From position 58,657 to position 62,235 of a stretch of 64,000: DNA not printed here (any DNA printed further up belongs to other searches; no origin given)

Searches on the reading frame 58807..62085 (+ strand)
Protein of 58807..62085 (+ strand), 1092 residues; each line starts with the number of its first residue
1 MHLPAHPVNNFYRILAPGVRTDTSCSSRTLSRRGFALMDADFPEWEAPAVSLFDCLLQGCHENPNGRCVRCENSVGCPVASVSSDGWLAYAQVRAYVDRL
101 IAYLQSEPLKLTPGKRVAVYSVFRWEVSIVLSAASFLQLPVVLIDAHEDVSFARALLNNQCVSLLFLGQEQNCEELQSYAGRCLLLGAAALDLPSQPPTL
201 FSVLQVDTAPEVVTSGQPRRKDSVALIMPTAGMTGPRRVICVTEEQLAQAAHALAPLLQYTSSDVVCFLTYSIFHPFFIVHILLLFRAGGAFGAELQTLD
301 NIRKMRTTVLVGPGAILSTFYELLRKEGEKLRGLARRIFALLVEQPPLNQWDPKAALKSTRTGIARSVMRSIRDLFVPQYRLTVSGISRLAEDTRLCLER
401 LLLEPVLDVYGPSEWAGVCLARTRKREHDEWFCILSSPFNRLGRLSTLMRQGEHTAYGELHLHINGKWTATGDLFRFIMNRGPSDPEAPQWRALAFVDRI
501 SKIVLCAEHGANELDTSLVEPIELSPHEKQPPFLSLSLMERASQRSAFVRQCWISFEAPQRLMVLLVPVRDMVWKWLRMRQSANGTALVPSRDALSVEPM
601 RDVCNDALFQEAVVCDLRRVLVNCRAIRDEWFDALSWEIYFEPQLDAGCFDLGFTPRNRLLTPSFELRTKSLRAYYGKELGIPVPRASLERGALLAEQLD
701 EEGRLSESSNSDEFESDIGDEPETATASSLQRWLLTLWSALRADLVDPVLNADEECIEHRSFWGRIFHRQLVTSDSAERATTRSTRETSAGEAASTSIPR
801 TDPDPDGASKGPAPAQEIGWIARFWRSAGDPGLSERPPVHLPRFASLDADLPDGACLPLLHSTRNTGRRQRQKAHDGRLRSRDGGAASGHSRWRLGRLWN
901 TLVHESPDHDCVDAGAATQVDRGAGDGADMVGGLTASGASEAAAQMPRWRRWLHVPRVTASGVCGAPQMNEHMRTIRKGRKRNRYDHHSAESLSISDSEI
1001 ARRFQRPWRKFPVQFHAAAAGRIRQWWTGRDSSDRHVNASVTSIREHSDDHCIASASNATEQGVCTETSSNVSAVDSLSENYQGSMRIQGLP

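Call 8: search_protein_families(library=pfam, proteins=[window:58807-62085:+])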
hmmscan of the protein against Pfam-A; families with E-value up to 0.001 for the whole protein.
window:58807-62085:+ (1092 aa): 1 family
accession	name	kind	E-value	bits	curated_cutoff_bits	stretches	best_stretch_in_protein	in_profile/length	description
PF00501.34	AMP-binding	-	1.3e-19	70.7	29.9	1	80-421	13-330/384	AMP-binding enzyme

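Call 11: find_homologous_proteins(query=window:58807-62085:+)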
Query window:58807-62085:+ (1092 aa): 4 proteins with E <= 0.001 among 8000 candidates.
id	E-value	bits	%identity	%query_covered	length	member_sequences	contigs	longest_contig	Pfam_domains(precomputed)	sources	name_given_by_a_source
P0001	0.0e+0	2423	99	97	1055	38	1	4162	PF00501.35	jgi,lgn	-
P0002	8.2e-294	996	49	96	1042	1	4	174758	PF00501.35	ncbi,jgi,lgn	jgi:long-subunit acyl-CoA synthetase (AMP-forming)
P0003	2.8e-115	404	37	64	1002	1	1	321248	PF00501.35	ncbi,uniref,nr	ncbi:hypothetical protein CDCA_CDCA15G4033 [Cyanidium caldarium]|uniref:AMP-dependent synthetase/lig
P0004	1.2e-114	402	37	64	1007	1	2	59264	PF00501.35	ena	-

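Call 12: list_cluster_members(proteins=[P0001, P0002])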
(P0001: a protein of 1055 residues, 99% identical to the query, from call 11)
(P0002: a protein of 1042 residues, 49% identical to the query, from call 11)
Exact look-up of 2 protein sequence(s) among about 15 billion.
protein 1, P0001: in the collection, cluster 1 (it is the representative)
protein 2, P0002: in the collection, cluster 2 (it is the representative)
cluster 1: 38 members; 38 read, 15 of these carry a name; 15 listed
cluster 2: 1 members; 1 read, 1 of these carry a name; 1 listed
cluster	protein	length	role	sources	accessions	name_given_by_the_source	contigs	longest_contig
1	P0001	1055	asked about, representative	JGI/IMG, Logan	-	-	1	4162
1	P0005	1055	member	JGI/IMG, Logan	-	hypothetical protein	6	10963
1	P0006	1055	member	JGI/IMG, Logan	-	hypothetical protein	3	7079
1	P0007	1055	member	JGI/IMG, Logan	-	hypothetical protein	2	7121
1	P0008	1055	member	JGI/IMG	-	hypothetical protein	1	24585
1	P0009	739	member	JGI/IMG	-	acyl-CoA synthetase (AMP-forming)/AMP-acid ligase II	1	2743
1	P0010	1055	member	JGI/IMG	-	hypothetical protein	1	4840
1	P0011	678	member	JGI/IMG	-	acyl-CoA synthetase (AMP-forming)/AMP-acid ligase II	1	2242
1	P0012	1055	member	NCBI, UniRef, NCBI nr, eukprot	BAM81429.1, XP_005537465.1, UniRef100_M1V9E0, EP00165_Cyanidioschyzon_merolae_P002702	hypothetical protein CYME_CMO037C [Cyanidioschyzon merolae strain 10D] | AMP-dependent synthetase/ligase domain-containing protein n=1 Tax=Cyanidioschyzon merolae ... | XP_005537465.1 hypothetical protein CYME_CMO037C [Cyanidioschyzon merolae strain 10D]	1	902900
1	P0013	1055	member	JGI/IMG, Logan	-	hypothetical protein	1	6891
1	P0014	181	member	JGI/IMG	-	hypothetical protein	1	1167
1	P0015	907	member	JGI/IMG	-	hypothetical protein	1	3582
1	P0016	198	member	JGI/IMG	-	hypothetical protein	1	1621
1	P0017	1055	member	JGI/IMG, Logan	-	hypothetical protein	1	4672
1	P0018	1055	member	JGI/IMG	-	hypothetical protein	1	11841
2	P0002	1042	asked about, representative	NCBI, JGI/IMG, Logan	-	long-subunit acyl-CoA synthetase (AMP-forming)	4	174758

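Call 13: find_encoding_contigs(protein=P0001, flank=10000, max_places=10)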
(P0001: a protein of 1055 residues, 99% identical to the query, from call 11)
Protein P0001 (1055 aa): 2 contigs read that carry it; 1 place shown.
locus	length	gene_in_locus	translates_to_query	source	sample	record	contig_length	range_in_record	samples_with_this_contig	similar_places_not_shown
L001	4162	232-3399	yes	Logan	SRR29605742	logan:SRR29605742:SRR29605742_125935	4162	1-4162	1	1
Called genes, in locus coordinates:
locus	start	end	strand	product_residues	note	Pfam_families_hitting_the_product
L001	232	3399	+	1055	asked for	PF00501:AMP-binding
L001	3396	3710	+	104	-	-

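Call 14: find_encoding_contigs(protein=P0008, flank=10000, max_places=10)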
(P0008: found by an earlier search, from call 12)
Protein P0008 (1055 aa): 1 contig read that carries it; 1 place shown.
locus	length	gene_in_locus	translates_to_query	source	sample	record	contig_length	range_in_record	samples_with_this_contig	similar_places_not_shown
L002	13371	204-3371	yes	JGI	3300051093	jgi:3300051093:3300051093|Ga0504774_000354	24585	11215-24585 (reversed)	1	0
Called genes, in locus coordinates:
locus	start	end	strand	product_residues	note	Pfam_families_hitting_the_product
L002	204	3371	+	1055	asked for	PF00501:AMP-binding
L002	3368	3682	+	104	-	-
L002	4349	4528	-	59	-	-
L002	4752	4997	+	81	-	-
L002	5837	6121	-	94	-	-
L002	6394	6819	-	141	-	-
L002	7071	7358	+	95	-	-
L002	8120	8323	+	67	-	-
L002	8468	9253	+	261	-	-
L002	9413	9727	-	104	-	-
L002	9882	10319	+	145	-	-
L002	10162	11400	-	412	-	-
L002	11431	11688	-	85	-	-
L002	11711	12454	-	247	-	-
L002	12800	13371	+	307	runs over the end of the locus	PF00254:FKBP_C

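Call 15: find_encoding_contigs(protein=P0012, flank=10000, max_places=10)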
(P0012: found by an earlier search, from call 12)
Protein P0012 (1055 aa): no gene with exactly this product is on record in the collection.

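Call 16: find_encoding_contigs(protein=P0005, flank=10000, max_places=10)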
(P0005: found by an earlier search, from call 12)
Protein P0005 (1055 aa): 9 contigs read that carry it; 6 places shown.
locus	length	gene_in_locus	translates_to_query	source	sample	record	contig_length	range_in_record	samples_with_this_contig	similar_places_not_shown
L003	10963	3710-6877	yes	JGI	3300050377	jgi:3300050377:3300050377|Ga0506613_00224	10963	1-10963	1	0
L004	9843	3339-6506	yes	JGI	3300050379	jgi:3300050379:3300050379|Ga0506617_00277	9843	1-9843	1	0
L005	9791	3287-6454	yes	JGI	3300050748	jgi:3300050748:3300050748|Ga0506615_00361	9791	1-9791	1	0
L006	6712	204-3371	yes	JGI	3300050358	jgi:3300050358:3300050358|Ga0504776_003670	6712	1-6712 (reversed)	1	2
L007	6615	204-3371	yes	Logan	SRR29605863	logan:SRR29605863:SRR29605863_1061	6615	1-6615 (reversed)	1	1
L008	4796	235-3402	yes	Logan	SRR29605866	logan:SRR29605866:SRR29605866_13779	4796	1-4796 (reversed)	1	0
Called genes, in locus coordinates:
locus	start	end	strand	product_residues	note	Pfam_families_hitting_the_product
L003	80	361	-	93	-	-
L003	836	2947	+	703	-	PF00270:DEAD, PF00271:Helicase_C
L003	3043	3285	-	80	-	-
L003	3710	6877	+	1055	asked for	PF00501:AMP-binding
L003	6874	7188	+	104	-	-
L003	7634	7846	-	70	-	-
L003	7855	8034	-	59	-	-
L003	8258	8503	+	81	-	-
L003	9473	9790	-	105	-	-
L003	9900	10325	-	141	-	-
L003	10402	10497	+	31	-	-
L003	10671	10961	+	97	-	?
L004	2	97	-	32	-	?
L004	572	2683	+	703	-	PF00270:DEAD, PF00271:Helicase_C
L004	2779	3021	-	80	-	-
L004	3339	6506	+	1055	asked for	PF00501:AMP-binding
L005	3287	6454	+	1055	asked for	PF00501:AMP-binding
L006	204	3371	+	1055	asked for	PF00501:AMP-binding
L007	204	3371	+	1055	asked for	PF00501:AMP-binding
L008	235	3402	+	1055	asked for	PF00501:AMP-binding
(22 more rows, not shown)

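Call 30: find_encoding_contigs(protein=P0002, flank=10000, max_places=6)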
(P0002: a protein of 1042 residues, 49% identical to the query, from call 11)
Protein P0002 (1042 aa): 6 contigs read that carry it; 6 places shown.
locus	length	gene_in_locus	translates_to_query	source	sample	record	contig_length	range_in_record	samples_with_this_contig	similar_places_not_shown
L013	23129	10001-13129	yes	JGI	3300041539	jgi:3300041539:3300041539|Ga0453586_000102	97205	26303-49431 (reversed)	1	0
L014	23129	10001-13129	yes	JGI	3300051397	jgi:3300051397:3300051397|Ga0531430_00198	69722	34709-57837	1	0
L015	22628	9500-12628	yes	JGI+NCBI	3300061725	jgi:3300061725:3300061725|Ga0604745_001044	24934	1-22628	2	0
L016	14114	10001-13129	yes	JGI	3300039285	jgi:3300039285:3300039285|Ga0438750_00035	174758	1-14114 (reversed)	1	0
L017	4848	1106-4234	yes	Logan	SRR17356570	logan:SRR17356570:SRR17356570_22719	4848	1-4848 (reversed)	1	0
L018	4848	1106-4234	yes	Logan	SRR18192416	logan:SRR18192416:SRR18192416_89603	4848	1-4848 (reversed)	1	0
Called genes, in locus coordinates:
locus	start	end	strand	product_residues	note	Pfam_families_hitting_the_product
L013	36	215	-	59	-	-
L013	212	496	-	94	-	-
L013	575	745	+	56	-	-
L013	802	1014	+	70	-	-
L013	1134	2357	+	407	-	PF04893:Yip1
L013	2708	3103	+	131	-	-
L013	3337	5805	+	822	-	PF02518:HATPase_c (weak), PF13589:HATPase_c_3, PF01119:DNA_mis_repair, PF08676:MutL_C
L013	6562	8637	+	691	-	PF00270:DEAD, PF00271:Helicase_C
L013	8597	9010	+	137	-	-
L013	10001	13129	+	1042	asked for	PF00501:AMP-binding (weak)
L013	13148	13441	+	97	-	-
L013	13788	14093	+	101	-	-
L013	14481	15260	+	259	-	-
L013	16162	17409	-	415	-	-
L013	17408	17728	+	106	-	-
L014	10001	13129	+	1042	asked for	PF00501:AMP-binding (weak)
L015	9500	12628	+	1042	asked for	PF00501:AMP-binding (weak)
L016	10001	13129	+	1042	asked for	PF00501:AMP-binding (weak)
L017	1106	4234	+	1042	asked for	PF00501:AMP-binding (weak)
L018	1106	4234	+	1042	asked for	PF00501:AMP-binding (weak)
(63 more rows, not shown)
